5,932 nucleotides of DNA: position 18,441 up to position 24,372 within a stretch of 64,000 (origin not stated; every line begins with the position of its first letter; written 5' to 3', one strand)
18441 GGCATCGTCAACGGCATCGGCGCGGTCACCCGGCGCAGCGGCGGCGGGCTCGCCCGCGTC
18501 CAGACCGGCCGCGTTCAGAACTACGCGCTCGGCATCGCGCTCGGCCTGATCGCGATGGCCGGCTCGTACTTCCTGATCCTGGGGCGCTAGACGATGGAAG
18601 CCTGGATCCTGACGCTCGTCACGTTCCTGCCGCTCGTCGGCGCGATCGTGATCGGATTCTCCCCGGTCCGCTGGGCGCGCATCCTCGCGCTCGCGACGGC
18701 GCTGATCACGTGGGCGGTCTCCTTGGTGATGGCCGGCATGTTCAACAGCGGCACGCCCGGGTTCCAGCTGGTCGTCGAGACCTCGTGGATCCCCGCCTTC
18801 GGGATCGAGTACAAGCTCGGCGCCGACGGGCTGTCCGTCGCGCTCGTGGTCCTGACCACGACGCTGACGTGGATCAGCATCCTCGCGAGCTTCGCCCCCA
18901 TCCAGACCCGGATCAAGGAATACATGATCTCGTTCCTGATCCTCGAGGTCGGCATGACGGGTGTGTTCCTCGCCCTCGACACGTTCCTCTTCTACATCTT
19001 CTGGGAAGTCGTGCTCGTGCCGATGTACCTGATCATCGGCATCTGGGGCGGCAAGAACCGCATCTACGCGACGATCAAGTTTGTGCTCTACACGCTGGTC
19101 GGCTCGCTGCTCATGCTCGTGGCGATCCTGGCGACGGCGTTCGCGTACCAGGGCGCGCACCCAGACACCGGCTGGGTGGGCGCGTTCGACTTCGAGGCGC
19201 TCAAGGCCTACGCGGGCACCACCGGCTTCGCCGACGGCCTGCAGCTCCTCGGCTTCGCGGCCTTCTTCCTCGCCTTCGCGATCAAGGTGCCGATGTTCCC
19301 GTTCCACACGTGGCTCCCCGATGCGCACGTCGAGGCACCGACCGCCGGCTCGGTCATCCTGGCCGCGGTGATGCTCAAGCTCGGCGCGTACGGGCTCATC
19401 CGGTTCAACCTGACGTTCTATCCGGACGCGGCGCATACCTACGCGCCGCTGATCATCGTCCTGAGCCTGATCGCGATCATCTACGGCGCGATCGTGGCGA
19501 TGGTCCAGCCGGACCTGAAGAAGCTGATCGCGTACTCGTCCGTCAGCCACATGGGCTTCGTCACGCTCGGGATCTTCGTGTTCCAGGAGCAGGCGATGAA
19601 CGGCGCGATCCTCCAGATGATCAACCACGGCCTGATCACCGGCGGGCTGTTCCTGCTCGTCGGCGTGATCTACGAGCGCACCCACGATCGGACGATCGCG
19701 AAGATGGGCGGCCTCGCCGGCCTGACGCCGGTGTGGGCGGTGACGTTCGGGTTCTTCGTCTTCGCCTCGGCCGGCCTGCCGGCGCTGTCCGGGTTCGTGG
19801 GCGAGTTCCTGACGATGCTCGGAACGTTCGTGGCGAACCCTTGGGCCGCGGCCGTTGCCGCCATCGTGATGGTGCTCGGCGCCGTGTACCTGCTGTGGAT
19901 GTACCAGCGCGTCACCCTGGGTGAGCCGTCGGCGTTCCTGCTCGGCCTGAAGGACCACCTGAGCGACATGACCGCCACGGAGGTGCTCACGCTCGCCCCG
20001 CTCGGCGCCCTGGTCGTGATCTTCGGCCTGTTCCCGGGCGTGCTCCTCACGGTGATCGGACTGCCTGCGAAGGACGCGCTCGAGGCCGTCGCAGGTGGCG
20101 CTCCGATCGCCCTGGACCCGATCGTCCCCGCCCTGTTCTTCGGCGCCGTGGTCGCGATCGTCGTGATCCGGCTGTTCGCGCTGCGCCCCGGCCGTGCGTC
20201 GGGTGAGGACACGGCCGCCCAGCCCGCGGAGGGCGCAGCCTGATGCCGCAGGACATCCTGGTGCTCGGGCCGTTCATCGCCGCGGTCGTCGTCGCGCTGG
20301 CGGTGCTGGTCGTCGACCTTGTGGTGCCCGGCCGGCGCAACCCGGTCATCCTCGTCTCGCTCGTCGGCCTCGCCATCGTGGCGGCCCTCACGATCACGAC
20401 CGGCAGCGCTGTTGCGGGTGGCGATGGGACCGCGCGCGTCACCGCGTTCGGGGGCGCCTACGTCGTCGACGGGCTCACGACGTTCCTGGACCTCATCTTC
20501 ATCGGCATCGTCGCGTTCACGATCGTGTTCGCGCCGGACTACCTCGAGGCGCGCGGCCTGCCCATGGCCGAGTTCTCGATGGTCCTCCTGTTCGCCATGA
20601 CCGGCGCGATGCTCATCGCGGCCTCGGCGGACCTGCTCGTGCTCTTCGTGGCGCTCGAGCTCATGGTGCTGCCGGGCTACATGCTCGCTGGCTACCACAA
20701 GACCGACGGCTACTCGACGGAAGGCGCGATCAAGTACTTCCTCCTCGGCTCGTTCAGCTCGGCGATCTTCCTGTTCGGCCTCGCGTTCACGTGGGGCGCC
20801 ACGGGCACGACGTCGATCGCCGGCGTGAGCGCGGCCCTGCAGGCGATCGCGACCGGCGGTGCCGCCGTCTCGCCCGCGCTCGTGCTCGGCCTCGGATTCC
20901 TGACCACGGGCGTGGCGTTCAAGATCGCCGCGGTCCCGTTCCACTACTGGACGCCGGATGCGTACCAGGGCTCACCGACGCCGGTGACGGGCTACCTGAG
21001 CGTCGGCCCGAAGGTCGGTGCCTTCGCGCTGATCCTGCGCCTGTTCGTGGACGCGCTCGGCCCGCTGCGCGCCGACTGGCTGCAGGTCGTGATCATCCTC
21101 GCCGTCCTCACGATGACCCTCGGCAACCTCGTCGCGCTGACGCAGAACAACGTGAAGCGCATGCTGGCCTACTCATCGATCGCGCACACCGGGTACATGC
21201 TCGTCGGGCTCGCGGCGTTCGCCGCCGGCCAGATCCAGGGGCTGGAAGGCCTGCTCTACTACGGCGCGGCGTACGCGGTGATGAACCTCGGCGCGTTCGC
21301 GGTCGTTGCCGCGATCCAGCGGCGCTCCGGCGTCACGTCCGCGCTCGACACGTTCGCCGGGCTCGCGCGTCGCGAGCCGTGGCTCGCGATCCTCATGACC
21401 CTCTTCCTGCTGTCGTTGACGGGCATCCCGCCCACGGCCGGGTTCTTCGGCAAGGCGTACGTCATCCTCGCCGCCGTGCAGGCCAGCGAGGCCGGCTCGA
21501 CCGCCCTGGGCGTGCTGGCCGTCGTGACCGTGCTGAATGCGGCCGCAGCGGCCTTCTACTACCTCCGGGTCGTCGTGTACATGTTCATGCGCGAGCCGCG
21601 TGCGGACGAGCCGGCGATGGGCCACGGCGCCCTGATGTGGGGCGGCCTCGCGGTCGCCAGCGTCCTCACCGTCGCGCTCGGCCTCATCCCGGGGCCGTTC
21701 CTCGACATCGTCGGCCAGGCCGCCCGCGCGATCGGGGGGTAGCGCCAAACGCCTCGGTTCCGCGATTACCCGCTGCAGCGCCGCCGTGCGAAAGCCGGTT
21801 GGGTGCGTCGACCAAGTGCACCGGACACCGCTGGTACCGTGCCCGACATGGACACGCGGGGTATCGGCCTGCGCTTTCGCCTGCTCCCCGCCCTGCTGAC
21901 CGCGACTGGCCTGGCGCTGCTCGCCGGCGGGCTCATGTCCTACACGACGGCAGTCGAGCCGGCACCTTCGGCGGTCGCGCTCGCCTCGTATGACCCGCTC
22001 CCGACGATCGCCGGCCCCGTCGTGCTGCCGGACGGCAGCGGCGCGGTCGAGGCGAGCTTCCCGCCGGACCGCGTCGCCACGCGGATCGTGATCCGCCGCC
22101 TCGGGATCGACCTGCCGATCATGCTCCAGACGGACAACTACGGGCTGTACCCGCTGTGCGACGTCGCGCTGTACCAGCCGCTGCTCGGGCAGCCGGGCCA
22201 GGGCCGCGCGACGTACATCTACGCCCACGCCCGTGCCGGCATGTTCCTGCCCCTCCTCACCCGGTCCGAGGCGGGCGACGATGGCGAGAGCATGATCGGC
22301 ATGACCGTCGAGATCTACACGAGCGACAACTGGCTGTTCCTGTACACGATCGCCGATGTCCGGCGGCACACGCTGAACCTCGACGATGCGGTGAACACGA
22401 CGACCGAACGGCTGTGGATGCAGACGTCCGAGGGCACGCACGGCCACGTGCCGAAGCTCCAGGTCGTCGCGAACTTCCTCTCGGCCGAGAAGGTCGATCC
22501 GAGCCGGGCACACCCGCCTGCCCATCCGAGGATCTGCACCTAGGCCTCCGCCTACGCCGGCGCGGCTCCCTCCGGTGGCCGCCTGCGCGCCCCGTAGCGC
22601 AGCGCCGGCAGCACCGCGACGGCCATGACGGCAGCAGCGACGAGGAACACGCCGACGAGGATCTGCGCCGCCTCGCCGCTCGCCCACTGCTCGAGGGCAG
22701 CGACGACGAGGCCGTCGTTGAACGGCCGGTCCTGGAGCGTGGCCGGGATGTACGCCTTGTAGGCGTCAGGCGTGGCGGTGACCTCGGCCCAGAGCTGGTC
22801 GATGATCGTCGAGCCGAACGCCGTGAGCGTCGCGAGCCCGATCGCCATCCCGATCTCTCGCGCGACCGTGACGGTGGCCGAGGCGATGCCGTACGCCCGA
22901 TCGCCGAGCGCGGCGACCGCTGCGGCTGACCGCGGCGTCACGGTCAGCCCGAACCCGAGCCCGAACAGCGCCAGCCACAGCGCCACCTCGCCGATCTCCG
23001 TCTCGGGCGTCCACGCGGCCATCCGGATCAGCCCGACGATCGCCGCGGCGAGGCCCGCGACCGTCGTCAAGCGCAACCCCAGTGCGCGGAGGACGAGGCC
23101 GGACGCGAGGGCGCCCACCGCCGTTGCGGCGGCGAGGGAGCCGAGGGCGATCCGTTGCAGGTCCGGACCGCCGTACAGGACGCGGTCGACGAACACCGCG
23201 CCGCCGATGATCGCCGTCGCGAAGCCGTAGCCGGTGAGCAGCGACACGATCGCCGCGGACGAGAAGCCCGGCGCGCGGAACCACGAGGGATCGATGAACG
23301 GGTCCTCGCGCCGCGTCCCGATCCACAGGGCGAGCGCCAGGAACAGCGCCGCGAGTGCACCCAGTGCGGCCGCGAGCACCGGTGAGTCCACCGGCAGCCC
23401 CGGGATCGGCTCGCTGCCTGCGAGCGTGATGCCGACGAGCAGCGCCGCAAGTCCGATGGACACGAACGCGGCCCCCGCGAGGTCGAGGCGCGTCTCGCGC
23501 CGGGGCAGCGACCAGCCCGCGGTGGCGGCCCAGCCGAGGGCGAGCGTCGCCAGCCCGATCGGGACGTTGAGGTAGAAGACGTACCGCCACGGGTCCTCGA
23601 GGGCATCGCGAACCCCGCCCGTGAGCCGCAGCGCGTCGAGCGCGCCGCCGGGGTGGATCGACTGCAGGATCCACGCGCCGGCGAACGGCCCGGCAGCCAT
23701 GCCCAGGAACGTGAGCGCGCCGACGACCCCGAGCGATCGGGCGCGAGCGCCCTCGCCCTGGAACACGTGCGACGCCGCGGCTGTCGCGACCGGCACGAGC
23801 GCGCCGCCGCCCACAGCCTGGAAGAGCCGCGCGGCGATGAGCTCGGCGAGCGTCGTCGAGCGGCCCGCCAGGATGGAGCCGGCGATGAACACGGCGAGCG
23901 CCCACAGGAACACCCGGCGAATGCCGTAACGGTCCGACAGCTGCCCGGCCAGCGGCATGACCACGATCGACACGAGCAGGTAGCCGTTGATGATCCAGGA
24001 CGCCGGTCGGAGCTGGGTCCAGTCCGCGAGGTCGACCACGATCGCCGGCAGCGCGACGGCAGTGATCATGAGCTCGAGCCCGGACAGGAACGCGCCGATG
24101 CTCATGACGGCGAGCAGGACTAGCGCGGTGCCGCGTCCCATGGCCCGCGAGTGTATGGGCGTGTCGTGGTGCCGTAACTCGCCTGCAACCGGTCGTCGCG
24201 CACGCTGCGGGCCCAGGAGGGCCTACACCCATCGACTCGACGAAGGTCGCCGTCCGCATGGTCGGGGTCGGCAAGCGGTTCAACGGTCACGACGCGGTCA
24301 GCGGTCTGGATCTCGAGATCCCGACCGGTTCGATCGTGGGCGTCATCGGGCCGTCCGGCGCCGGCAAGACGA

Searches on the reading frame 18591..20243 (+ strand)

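Call 20: search_protein_families(library=pfam, proteins=[window:18591-20243:+], max_evalue=0.001)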
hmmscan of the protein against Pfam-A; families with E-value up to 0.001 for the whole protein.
window:18591-20243:+ (550 aa): 1 family
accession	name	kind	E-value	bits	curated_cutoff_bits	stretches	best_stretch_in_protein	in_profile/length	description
PF00361.26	Proton_antipo_M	-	4.8e-80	269.3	21.5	1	129-426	2-289/294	NADH:quinone oxidoreductase/Mrp antiporter, TM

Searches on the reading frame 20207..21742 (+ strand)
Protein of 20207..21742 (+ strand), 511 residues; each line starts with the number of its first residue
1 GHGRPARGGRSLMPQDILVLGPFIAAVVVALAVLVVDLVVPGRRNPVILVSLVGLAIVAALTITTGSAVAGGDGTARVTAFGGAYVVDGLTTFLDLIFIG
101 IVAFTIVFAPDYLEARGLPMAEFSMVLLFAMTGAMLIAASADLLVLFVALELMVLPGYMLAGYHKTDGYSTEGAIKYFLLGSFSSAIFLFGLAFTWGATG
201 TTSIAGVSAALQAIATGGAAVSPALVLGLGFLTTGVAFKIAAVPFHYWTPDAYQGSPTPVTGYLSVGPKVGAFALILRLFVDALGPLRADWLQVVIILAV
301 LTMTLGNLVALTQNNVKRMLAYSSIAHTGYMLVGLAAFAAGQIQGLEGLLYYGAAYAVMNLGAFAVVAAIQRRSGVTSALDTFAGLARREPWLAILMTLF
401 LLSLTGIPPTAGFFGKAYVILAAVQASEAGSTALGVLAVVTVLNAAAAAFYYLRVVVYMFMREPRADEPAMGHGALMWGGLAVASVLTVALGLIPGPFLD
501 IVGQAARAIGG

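Call 20: search_protein_families(library=pfam, proteins=[window:20207-21742:+], max_evalue=0.001)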
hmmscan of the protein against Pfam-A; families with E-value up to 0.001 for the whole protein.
window:20207-21742:+ (511 aa): 1 family
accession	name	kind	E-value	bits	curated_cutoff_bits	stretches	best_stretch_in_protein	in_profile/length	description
PF00361.26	Proton_antipo_M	-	7.6e-70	235.8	21.5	1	140-438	1-290/294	NADH:quinone oxidoreductase/Mrp antiporter, TM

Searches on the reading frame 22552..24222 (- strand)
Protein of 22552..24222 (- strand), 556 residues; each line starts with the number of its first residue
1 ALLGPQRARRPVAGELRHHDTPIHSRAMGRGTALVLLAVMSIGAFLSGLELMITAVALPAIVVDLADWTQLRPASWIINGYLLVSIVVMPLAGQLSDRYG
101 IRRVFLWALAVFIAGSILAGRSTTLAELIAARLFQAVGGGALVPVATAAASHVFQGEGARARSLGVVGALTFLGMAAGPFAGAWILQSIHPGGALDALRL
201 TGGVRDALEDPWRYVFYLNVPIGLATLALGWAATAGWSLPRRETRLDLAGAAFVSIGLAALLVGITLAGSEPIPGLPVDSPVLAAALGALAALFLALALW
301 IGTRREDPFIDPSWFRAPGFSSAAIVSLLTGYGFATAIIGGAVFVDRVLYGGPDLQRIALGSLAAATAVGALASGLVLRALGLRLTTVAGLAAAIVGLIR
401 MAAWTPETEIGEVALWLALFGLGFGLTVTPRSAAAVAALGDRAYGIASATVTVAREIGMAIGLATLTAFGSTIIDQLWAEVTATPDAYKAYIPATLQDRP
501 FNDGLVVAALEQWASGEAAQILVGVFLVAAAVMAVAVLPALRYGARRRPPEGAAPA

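Call 20: search_protein_families(library=pfam, proteins=[window:22552-24222:-], max_evalue=0.001)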
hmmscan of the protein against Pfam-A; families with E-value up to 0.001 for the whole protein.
window:22552-24222:- (556 aa): 2 families
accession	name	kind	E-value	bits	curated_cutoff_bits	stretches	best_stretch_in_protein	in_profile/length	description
PF07690.21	MFS_1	-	3.5e-28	99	33.4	1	41-462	2-346/347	Major Facilitator Superfamily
PF00083.30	Sugar_tr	-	2e-06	27.4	22.3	1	74-231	48-189/452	Sugar (and other) transporter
